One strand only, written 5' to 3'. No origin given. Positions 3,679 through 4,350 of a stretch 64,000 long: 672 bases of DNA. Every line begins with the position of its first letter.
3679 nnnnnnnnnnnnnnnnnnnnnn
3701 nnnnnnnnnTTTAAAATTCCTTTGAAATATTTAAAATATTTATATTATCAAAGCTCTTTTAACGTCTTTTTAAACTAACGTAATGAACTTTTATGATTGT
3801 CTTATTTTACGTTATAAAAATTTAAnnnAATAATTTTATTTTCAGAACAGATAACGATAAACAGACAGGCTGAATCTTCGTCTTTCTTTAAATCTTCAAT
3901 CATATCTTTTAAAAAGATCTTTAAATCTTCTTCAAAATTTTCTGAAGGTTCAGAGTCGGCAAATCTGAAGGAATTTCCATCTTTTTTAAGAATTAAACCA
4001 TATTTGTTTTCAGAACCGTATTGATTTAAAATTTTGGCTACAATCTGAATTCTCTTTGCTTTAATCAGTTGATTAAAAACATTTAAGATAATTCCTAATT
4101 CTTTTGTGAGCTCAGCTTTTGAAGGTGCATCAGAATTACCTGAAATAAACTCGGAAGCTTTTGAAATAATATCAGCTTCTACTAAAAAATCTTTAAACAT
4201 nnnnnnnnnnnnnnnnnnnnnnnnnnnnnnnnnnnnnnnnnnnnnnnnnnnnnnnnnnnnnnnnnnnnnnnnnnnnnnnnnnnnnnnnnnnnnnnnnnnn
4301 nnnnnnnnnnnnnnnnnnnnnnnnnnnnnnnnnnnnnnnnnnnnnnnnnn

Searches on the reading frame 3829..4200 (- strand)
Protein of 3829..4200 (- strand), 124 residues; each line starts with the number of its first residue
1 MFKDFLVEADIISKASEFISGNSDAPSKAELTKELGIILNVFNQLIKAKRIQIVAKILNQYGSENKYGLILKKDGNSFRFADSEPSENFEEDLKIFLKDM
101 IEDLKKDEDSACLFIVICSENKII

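Call 16: search_protein_families(library=phrogs, proteins=[window:3829-4200:-], max_evalue=0.01)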
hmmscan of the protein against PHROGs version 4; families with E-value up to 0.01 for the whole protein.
window:3829-4200:- (124 aa): 0 families

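Call 26: search_protein_families(library=pfam, proteins=[window:3829-4200:-], max_evalue=0.1)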
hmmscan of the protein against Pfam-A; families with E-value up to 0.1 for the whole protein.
window:3829-4200:- (124 aa): 0 families

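Call 29: find_homologous_proteins(query=window:3829-4200:-, max_evalue=0.001)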
Query window:3829-4200:- (124 aa): 4 proteins with E <= 0.001 among 180 candidates.
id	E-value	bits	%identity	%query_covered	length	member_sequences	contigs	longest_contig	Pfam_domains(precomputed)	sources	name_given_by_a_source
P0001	7.9e-69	247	98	100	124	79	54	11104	-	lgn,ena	-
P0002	7.1e-46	173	98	69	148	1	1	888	-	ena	-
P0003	4.2e-10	57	94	28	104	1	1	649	-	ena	-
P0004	1.6e-8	52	97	27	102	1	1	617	PF00216.27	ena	-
